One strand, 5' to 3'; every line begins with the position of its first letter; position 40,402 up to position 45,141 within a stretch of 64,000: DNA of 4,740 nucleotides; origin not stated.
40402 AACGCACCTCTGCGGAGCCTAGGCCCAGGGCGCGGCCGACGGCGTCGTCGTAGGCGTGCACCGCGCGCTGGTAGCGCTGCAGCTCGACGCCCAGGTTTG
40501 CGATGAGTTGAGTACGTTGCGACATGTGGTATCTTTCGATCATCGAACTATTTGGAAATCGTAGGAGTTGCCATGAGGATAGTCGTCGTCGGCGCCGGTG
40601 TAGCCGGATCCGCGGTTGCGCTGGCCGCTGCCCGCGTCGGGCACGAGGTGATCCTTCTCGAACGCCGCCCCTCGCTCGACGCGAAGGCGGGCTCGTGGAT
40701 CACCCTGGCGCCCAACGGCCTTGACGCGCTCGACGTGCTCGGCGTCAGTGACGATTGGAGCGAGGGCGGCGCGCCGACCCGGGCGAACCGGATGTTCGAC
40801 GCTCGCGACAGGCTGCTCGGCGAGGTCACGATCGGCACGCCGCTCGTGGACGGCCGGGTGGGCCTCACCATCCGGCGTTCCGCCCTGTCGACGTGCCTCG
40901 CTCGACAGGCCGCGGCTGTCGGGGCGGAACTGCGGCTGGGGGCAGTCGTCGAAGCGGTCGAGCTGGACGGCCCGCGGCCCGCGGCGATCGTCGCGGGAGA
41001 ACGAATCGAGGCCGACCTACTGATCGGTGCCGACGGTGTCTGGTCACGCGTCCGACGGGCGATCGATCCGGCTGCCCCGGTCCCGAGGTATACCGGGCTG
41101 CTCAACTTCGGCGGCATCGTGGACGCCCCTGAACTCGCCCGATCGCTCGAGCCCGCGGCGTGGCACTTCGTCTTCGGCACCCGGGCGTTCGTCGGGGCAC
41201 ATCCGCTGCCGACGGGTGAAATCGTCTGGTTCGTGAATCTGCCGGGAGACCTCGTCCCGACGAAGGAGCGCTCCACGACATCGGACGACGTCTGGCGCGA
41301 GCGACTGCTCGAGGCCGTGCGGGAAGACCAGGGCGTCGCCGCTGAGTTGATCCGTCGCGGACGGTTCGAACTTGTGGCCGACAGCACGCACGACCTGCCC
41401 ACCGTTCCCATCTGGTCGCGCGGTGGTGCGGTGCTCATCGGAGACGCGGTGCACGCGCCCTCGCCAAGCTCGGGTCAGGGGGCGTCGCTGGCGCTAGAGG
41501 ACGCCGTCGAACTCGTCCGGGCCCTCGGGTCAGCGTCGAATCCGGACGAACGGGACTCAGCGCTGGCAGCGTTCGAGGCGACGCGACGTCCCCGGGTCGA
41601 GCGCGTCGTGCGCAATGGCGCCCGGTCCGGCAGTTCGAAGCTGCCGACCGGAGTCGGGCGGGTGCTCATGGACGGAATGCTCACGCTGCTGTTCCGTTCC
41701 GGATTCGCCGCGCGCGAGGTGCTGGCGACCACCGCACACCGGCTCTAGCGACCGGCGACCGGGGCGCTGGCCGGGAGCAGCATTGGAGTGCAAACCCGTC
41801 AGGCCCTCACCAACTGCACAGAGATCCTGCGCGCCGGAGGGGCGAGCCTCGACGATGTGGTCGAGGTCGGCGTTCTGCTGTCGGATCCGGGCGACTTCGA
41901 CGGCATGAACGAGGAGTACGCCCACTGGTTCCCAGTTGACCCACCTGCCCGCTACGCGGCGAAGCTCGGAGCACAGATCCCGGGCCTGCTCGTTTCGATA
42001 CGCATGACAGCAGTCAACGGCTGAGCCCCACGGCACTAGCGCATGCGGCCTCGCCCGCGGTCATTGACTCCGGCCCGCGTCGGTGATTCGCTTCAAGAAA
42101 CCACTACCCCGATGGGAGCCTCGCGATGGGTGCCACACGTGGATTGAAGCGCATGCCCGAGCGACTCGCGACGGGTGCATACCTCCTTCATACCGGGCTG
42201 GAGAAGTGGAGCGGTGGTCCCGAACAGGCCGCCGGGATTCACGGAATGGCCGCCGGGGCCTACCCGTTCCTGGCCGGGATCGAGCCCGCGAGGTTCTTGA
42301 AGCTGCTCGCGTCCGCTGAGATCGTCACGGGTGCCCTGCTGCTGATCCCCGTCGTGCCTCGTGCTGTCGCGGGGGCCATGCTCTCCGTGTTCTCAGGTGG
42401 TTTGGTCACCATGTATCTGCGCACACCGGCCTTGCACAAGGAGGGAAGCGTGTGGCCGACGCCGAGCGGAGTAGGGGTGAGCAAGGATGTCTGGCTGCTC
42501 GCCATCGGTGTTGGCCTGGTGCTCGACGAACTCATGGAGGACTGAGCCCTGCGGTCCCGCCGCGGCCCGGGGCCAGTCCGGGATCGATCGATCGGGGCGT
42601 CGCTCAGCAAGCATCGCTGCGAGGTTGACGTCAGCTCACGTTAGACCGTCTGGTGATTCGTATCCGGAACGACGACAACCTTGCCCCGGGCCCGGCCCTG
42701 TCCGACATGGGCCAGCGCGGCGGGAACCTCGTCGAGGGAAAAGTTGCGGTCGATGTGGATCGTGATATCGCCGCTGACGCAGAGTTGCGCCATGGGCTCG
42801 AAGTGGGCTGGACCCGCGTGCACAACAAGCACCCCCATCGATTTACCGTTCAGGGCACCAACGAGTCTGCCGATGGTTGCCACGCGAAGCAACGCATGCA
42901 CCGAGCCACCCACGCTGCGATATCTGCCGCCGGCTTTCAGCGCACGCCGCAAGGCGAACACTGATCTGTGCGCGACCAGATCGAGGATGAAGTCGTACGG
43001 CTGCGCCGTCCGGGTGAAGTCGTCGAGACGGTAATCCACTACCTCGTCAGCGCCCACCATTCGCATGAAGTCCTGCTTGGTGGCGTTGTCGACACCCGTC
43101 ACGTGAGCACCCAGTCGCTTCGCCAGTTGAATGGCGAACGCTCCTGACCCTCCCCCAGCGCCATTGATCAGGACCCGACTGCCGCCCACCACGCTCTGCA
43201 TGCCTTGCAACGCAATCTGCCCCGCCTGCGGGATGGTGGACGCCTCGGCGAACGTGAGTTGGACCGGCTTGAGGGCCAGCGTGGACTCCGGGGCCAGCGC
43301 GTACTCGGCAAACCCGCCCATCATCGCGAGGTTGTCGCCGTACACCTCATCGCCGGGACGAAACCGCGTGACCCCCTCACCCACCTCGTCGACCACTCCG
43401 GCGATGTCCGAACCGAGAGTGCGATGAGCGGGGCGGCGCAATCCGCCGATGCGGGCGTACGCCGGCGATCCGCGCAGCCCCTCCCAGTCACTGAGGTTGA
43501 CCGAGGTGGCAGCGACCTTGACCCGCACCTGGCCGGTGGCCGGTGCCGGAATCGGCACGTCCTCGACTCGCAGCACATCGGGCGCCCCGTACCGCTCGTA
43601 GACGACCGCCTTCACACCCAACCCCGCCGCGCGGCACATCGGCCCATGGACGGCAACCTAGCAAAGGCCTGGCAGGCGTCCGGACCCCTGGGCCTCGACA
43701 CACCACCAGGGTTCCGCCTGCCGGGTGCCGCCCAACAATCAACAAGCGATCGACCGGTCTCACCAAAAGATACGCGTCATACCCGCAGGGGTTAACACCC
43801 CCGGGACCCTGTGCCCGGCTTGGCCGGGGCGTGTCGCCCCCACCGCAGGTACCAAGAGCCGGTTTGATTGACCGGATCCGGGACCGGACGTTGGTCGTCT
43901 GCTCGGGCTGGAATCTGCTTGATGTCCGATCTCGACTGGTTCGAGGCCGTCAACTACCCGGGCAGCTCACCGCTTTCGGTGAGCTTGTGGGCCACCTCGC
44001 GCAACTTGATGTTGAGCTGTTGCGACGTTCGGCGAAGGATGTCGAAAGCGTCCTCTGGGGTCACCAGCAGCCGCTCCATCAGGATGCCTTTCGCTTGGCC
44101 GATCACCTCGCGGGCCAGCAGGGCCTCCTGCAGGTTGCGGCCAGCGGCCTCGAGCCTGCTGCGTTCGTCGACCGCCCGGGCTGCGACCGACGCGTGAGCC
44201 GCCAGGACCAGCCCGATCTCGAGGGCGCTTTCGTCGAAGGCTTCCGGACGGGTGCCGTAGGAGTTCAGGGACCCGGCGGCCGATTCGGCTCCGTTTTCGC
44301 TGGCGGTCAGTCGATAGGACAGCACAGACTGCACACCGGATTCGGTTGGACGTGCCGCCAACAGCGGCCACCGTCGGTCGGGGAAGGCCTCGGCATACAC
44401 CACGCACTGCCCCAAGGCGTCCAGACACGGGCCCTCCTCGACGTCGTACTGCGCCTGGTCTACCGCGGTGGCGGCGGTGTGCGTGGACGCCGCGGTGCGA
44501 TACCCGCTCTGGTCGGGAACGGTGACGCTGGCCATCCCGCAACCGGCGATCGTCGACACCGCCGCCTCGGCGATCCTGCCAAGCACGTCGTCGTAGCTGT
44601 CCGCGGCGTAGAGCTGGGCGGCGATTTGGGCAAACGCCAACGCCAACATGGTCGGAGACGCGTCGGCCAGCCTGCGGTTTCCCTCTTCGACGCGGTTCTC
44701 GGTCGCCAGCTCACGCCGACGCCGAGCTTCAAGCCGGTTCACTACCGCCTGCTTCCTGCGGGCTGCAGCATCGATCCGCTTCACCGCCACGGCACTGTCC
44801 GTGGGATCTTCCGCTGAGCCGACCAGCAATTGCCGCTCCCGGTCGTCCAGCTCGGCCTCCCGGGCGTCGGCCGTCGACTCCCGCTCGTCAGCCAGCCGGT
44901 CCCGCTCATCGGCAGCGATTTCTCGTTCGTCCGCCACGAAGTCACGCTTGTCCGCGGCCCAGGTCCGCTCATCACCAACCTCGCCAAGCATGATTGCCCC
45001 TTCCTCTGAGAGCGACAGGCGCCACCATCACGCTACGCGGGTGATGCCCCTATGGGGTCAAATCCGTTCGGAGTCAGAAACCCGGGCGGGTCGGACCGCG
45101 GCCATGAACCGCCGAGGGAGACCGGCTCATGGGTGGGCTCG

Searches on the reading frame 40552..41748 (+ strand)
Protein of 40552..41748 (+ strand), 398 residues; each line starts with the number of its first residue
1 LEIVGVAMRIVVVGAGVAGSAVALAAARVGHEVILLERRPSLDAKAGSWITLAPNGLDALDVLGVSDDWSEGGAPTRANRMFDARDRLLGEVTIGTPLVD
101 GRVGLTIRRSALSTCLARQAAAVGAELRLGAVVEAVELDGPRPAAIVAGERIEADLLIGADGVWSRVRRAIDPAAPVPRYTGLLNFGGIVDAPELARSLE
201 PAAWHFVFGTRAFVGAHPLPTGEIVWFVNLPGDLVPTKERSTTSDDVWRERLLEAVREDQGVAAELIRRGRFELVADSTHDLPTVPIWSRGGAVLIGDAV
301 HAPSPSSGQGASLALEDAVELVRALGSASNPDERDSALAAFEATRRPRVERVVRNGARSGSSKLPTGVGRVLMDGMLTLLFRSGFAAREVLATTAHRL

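Call 60: search_protein_families(library=pfam, proteins=[window:40552-41748:+], max_evalue=0.00001)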
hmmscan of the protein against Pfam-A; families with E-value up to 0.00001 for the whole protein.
window:40552-41748:+ (398 aa): 3 families
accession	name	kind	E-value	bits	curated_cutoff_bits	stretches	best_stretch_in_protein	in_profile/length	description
PF01494.25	FAD_binding_3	-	6e-32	111.7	22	1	9-355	3-348/349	FAD binding domain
PF01266.30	DAO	-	2.9e-09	37.4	27.9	1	9-42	1-34/353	FAD dependent oxidoreductase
PF07992.20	Pyr_redox_2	-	2.4e-06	27.6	26.1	0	9-42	144-177/291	Pyridine nucleotide-disulphide oxidoreductase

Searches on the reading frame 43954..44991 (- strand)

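Call 60: search_protein_families(library=pfam, proteins=[window:43954-44991:-], max_evalue=0.00001)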
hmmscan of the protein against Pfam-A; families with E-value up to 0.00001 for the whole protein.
window:43954-44991:- (345 aa): 2 families
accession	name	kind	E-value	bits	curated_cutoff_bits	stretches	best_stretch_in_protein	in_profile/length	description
PF03861.19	ANTAR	-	1.3e-19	70.1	27.3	1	286-336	2-52/54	ANTAR domain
PF13185.12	GAF_2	-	2.8e-08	34.5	28.6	1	131-270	2-134/136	GAF domain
